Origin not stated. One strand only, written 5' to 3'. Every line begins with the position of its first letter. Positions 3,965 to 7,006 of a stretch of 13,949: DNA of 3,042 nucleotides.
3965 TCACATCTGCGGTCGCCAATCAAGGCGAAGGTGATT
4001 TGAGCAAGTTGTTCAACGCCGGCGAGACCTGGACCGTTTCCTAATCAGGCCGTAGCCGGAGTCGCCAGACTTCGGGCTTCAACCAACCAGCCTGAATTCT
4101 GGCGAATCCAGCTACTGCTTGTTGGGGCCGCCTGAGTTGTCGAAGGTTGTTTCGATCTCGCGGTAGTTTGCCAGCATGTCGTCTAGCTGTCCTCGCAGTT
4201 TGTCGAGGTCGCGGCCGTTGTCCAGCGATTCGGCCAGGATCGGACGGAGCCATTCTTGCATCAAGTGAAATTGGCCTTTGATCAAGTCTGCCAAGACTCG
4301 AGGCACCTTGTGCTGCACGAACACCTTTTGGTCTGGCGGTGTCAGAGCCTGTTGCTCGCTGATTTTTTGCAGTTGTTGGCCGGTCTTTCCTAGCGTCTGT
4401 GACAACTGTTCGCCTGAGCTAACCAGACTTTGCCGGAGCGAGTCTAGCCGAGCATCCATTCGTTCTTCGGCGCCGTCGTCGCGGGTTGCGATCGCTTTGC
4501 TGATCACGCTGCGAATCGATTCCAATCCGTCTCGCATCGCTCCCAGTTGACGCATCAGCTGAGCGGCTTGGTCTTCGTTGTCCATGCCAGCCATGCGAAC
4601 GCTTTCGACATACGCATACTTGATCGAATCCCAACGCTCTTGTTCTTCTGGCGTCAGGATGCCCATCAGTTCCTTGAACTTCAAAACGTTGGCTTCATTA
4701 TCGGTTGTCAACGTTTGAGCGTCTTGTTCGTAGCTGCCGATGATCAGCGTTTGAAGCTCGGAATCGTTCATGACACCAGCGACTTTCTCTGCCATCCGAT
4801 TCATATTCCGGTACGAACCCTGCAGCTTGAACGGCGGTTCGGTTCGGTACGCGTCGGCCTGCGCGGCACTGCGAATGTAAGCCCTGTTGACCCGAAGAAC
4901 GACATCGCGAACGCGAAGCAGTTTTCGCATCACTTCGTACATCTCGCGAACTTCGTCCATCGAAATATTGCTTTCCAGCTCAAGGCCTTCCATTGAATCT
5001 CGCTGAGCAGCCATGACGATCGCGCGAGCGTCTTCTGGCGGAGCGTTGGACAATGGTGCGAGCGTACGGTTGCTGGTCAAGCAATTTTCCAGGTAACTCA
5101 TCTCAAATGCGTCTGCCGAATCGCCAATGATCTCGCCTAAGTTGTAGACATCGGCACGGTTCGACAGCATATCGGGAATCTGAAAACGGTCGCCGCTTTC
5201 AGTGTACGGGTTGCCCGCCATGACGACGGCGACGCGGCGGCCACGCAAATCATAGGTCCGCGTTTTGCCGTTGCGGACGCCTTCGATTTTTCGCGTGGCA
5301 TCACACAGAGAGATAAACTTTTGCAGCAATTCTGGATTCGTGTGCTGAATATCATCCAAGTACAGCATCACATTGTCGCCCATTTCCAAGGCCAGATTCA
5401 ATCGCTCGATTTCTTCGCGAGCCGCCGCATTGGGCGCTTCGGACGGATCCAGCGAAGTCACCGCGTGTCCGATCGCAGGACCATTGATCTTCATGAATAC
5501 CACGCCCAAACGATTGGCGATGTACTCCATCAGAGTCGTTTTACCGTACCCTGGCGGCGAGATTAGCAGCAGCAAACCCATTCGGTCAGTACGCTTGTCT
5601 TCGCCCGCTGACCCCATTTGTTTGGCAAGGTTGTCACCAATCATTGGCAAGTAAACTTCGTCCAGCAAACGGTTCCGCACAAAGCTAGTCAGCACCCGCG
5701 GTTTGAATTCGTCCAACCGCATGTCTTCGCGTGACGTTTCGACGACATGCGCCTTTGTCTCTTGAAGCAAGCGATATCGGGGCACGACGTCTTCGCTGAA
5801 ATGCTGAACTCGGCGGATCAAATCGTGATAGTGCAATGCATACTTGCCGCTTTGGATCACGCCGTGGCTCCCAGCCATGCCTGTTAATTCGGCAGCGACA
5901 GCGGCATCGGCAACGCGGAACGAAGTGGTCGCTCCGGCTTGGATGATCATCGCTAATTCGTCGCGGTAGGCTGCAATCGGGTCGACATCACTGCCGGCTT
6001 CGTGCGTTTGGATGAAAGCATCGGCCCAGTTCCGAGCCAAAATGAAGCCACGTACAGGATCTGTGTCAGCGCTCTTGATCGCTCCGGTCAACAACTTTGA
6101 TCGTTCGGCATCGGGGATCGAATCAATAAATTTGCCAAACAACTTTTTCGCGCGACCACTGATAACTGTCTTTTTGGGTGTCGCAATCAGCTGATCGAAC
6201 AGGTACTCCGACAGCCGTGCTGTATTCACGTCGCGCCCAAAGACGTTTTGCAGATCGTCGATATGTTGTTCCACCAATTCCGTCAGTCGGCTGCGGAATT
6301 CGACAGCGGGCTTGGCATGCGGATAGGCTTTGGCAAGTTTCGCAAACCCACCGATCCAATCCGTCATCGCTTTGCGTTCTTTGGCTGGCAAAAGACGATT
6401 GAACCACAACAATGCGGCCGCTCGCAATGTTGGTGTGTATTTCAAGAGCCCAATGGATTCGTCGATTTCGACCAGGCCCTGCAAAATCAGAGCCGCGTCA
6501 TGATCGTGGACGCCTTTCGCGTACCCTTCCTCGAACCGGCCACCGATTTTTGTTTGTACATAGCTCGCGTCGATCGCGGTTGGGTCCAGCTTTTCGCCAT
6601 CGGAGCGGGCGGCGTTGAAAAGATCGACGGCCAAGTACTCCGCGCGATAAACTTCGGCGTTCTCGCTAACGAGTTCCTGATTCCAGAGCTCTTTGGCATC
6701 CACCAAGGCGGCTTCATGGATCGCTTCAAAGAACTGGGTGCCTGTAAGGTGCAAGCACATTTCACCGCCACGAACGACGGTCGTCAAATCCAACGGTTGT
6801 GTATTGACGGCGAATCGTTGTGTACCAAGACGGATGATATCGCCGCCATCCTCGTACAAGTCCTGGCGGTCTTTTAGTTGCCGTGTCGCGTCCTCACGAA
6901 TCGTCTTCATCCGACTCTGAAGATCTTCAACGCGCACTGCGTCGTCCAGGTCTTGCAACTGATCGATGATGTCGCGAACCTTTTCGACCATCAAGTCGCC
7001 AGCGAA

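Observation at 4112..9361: Architecture of the giant protein: one AAA+ module (about residues 1255-1440, nt about 5040-5600) embedded in about 1500 residues of non-ATPase sequence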

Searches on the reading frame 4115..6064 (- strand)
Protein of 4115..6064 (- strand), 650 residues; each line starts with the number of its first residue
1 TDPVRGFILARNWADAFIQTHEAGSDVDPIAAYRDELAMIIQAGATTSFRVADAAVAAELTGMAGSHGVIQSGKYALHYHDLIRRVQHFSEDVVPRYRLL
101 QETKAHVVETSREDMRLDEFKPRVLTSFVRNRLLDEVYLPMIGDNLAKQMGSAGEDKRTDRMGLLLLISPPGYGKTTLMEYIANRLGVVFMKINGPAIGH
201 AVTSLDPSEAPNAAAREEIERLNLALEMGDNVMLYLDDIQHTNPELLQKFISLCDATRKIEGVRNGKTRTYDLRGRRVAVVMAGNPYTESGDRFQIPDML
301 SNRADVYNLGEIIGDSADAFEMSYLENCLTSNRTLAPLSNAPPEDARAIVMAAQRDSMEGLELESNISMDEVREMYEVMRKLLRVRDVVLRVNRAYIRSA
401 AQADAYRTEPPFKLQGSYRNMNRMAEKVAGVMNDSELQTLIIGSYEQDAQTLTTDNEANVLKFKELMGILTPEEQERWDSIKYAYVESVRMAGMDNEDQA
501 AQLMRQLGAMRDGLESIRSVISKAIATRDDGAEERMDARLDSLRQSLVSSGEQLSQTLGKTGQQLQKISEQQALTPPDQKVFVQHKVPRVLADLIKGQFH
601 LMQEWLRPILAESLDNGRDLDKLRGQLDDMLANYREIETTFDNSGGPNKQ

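Call 57: predict_structure(alignment_id=A2)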
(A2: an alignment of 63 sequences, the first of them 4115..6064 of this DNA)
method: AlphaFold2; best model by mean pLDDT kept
length: 650 residues; sequences in the alignment: 63
mean_pLDDT: 71.1   pTM: 0.53
mean pLDDT of the five models: 71.1, 69.9, 69.7, 68.9, 66.8
residues with pLDDT >= 90: 80; 70-90: 291; 50-70: 193; < 50: 86
segments of 3 or more residues with pLDDT < 50: 116-129, 145-173, 291-309, 576-586, 648-650
pLDDT, mean of each block of 10 residues (from residue 1): 86 88 67 84 78 81 83 83 83 89 81 53 38 56 49 39 31 54 70 84 85 88 81 77 77 65 78 71 59 43 44 61 76 84 84 90 90 94 90 81 78 79 87 91 88 82 93 92 83 64 61 61 56 62 68 67 66 55 46 55 58 54 66 68 51
secondary structure, 60 per line:
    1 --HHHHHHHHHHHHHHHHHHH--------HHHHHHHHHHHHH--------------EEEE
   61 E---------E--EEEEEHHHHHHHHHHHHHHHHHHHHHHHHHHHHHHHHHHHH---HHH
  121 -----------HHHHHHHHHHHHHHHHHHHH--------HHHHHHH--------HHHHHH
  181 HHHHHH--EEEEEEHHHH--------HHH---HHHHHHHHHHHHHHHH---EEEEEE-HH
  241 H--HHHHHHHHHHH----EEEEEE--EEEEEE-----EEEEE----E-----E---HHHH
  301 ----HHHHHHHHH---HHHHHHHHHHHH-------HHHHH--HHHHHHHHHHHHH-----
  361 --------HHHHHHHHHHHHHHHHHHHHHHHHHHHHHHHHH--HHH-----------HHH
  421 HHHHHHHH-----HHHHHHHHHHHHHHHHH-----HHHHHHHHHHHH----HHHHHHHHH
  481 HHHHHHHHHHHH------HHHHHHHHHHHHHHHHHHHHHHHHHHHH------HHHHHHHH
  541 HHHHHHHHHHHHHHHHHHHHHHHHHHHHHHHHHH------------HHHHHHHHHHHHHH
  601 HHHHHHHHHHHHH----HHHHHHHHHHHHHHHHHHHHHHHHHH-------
elements in order: H3-21 H30-42 E57-61 E74-78 H79-114 H132-151 H160-166 H175-186 E189-194 H195-198 H213-228 E232-237 H244-254 E259-264 E267-272 E278-282 H297-300 H305-313 H317-328 H336-340 H343-355 H369-401 H418-428 H434-450 H456-467 H472-492 H499-526 H533-574 H587-613 H618-643
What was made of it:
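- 5081..5590 (-): AAA+ alpha/beta subdomain (aa 1258-1427). Its motifs are Walker A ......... (nt 5534-5560), Walker B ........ (nt 5342-5365), a predicted pre-sensor-1 beta-hairpin at 1358-1371, sensor-1 GNPYT (nt 5201-5215), and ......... with R1402 (nt 5150-5176). The AF2 secondary structure comes from call 57, with low confidence at beta1/P-loop and at 1390-1408.
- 4727..5080 (-): Helical lid region (aa 1428-1545) with the invariant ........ (R1518, nt 4802-4822), the likely sensor 2. The motif sits at the start of a helix in the AF2 model (call 57).
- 4115..4561 (-): Variable Leu/Gln-rich helical tail (aa 1601-1749). AF2 predicts helices with pLDDT 50-68 (call 57).
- On AAA+ superfamily: The AF2 model is of low confidence at 1390-1408 (call 57), and no oligomer model was possible.
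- On MoxR / AAA_5 family: The AF2 model shows a hairpin at 1358-1371 but an uninterrupted helix at 1312-1327 (call 57).
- Closest known: MoxR-family AAA+ proteins. Same: The AF2 model predicts a pre-sensor-1 beta-hairpin (call 57).
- The AF2 model of the AAA+ core is poor exactly at beta1/P-loop and at the arginine-finger region (call 57).
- Tried and rejected: The AF2 model of the AAA+ region is weak at the central strands, so no clade assignment is claimed (call 57).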

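Call 60: fold_search(model_id=the predicted structure, library=pdb)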
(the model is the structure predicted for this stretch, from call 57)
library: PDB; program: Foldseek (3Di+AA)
matches with E <= 10: 570; with E <= 0.001: 1
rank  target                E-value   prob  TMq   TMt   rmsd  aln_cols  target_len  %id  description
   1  7pbl_C                3.4e-04  1.00  0.15  0.28  16.5       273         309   18  RuvAB branch migration motor complexed to the Holliday junction - RuvB AAA+ state s1 [t2 dataset] (released 2022-09-14)
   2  7x7p_M                1.1e-03  1.00  0.14  0.28  13.9       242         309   17  CryoEM structure of dsDNA-RuvB-RuvA domain3 complex (released 2023-03-15)
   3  7pbl_A                1.5e-03  0.99  0.14  0.27  17.0       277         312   19  RuvAB branch migration motor complexed to the Holliday junction - RuvB AAA+ state s1 [t2 dataset] (released 2022-09-14)
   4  7x5b                  1.6e-03  1.00  0.15  0.28  13.7       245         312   17  Crystal structure of RuvB (released 2023-03-08)
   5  9dx3_F                2.2e-03  1.00  0.14  0.28  14.3       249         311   14  EcRuvB 9-mer pre-assembly complex (released 2026-01-21)
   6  9dx3_I                2.5e-03  1.00  0.13  0.53   4.6       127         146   19  EcRuvB 9-mer pre-assembly complex (released 2026-01-21)
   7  6blb                  2.5e-03  1.00  0.15  0.28  13.8       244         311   15  1.88 Angstrom Resolution Crystal Structure Holliday Junction ATP-dependent DNA Helicase (RuvB) from Pseudomonas aerugino (released 2017-11-22)
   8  8efy_D                2.5e-03  1.00  0.14  0.27  14.5       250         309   19  Structure of double homo-hexameric AAA+ ATPase RuvB motors (released 2023-05-10)
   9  9qhg_E                2.7e-03  0.98  0.13  0.30  17.5       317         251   15  NorQD complex state 4 from Jhaorihella thermophila (released 2026-03-25)
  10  1ixs_B                3.1e-03  0.99  0.13  0.25  14.4       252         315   19  Structure of RuvB complexed with RuvA domain III (released 2002-11-06)
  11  7pbl_D                3.2e-03  0.96  0.15  0.28  17.1       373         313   14  RuvAB branch migration motor complexed to the Holliday junction - RuvB AAA+ state s1 [t2 dataset] (released 2022-09-14)
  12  8efy_B                4.1e-03  0.99  0.13  0.25  14.4       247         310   18  Structure of double homo-hexameric AAA+ ATPase RuvB motors (released 2023-05-10)
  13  7qhs_7                4.1e-03  0.93  0.14  0.14  17.4       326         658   16  S. cerevisiae CMGE nucleating origin DNA melting (released 2022-06-15)
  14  8efv_A                4.3e-03  0.99  0.13  0.26  14.3       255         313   18  Structure of single homo-hexameric Holliday junction ATP-dependent DNA helicase RuvB motor (released 2023-05-10)
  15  9dx3_B                4.5e-03  0.97  0.15  0.29  16.8       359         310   14  EcRuvB 9-mer pre-assembly complex (released 2026-01-21)
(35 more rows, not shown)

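Call 62: search_solved_structures(query=A2, max_evalue=0.01, show_alignments=3)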
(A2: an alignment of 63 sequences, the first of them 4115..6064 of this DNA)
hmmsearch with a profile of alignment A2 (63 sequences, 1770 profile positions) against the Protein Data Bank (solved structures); distinct sequences matched with E-value up to 0.01: 44.
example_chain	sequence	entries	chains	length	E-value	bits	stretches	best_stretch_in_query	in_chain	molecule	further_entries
1ixr_C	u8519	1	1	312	0.0021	18.6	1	1290-1327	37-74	RuvB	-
1ixs_B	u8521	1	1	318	0.0022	18.6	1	1290-1327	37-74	RuvB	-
8efv_D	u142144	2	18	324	0.0023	18.6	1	1290-1327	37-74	Holliday junction ATP-dependent DNA helicase RuvB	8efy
1hqc_A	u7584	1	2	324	0.0023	18.6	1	1290-1327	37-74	RUVB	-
9dx4_A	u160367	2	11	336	0.0025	18.4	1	1286-1327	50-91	Holliday junction branch migration complex subunit RuvB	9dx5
9dx3_A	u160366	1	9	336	0.0025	18.4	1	1286-1327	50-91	Holliday junction branch migration complex subunit RuvB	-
7swl_A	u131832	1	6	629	0.0051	17.4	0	1261-1327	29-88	Rix7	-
7rlj_A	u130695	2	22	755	0.0054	17.3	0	1294-1327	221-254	Transitional endoplasmic reticulum ATPase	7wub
8yka_A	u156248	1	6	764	0.0055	17.3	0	1294-1327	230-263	Transitional endoplasmic reticulum ATPase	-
7y4w_A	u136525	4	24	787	0.006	17.2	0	1294-1327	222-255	Transitional endoplasmic reticulum ATPase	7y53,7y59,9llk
5c18_A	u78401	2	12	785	0.006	17.2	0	1294-1327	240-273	Transitional endoplasmic reticulum ATPase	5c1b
9bji_A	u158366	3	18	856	0.0061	17.1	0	1295-1327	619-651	Nuclear valosin-containing protein-like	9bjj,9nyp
7lmy_A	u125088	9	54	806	0.0063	17.1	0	1294-1327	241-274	Transitional endoplasmic reticulum ATPase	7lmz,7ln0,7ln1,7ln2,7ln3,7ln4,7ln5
7mdm_B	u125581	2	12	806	0.0064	17.1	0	1294-1327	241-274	Transitional endoplasmic reticulum ATPase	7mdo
5c19_A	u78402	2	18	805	0.0064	17.1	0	1294-1327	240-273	Transitional endoplasmic reticulum ATPase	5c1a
7k57_A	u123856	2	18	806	0.0064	17.1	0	1294-1327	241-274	Transitional endoplasmic reticulum ATPase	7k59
10qq_A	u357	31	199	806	0.0064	17.1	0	1294-1327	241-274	Transitional endoplasmic reticulum ATPase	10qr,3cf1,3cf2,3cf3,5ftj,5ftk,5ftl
7rlh_A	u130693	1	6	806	0.0064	17.1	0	1294-1327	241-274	Transitional endoplasmic reticulum ATPase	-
7l5w_A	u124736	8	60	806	0.0064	17.1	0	1294-1327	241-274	Transitional endoplasmic reticulum ATPase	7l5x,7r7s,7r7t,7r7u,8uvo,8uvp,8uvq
9yrc_A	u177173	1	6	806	0.0064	17.1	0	1294-1327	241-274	Transitional endoplasmic reticulum ATPase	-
7bp8_A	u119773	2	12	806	0.0064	17.1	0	1294-1327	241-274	Transitional endoplasmic reticulum ATPase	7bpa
7bp9_A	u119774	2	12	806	0.0064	17.1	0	1294-1327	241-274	Transitional endoplasmic reticulum ATPase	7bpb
7rlf_A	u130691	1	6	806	0.0064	17.1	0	1294-1327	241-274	Transitional endoplasmic reticulum ATPase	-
5ifw_B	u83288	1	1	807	0.0064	17.1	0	1294-1327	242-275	Transitional endoplasmic reticulum ATPase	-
8b5r_A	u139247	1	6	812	0.0065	17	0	1294-1327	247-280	Transitional endoplasmic reticulum ATPase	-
7vcs_A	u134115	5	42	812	0.0065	17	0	1294-1327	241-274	Transitional endoplasmic reticulum ATPase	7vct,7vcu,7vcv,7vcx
1r7r_A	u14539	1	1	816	0.0066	17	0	1294-1327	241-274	Transitional endoplasmic reticulum ATPase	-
6chs_H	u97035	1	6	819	0.0066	17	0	1295-1327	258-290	Putative cell division control protein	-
7rlb_A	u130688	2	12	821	0.0066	17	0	1294-1327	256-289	Transitional endoplasmic reticulum ATPase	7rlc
11ta_A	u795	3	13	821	0.0067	17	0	1294-1327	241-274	Transitional endoplasmic reticulum ATPase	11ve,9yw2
7rl9_A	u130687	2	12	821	0.0067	17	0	1294-1327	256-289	Transitional endoplasmic reticulum ATPase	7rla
7rli_A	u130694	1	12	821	0.0067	17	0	1294-1327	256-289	Transitional endoplasmic reticulum ATPase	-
7rlg_A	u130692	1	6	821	0.0067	17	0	1294-1327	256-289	Transitional endoplasmic reticulum ATPase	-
7rl7_A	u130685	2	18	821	0.0067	17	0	1294-1327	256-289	Transitional endoplasmic reticulum ATPase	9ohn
9y08_A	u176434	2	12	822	0.0067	17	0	1294-1327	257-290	Transitional endoplasmic reticulum ATPase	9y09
9y0b_A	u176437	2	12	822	0.0067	17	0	1294-1327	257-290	Transitional endoplasmic reticulum ATPase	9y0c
7rld_A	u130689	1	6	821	0.0067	17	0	1294-1327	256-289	Transitional endoplasmic reticulum ATPase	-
9y06_A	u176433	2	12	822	0.0067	17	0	1294-1327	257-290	Transitional endoplasmic reticulum ATPase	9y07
7rl6_A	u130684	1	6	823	0.0067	17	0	1294-1327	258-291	Transitional endoplasmic reticulum ATPase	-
9y03_A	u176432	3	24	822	0.0067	17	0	1294-1327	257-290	Transitional endoplasmic reticulum ATPase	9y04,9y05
9mpq_A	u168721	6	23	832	0.0069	17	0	1294-1327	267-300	Transitional endoplasmic reticulum ATPase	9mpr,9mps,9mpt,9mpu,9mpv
7t3i_A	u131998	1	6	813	0.0084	16.7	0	1261-1327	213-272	Rix7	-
6mat_A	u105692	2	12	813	0.0084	16.7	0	1261-1327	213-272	Rix7 mutant | Rix7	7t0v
9m4n_A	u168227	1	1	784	0.0097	16.5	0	1294-1327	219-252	Cell division control protein 48 homolog A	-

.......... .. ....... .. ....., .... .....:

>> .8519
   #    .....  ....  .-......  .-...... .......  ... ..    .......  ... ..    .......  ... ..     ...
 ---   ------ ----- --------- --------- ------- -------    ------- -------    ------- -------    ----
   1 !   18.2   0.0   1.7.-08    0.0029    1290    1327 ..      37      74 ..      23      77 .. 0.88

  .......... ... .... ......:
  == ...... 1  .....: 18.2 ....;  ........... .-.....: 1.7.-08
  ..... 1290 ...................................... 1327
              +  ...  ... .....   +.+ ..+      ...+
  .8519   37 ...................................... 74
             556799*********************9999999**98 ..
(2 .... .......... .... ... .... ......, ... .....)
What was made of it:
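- Closest known: RuvB. Same: It is the best Foldseek match (E 3e-4, call 60) and the best profile-to-PDB sequence match (call 62).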

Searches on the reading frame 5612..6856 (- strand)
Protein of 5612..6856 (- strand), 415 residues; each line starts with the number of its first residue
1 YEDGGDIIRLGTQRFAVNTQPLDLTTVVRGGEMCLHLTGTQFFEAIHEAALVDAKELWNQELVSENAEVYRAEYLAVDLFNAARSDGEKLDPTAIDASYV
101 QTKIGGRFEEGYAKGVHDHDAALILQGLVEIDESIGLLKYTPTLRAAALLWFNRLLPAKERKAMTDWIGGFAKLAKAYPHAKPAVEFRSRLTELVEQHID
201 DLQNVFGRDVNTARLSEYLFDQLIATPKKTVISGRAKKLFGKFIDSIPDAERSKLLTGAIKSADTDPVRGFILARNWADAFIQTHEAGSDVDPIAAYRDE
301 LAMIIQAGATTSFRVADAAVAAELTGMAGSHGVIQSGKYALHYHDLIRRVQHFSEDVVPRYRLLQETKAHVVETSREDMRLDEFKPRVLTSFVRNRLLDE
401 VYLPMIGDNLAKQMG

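Call 67: search_protein_families(library=pfam, proteins=[window:5612-6856:-], max_evalue=10)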
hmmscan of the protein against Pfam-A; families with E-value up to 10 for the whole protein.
window:5612-6856:- (415 aa): 0 families

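Call 88: search_solved_structures(query=A4, max_evalue=10, show_alignments=2)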
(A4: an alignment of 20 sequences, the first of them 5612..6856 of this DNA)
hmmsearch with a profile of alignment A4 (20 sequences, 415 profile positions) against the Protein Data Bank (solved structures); distinct sequences matched with E-value up to 10: 2.
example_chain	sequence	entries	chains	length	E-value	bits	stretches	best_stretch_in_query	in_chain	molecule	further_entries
1ddb_A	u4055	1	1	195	0.43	13.2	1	155-263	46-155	PROTEIN (BID)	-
9lox_D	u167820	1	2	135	0.56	12.8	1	211-260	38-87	Histone H2B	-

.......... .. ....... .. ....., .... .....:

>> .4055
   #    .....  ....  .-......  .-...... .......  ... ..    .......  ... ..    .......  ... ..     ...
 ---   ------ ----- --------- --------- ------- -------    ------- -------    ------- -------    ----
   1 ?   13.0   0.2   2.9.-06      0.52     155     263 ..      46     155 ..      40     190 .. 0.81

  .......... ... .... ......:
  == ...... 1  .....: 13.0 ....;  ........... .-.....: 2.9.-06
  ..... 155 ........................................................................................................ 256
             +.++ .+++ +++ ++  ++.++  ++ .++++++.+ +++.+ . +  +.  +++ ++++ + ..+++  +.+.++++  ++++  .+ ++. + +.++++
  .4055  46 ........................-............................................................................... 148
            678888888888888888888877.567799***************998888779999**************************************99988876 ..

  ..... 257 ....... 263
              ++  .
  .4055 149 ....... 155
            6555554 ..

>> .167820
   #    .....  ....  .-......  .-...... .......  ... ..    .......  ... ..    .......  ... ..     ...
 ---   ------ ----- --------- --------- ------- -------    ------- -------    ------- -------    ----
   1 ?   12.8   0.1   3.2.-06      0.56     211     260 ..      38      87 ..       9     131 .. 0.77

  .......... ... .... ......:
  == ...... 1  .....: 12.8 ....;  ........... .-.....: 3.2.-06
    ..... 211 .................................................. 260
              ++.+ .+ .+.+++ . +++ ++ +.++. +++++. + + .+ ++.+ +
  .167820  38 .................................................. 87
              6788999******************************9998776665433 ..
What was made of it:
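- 5936..6838 (-): Middle module: a small beta unit (aa 842-880) plus a helical domain (aa 906-1142). It carries the family-invariant motif EGYxKG(V/I)HDxDA at aa 945-956 (nt 6494-6529). Its function is unknown. There is no Pfam hit and no PDB profile hit (calls 67, 88).
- Tried and rejected: The middle region aa 836-1250 matched nothing (call 88).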
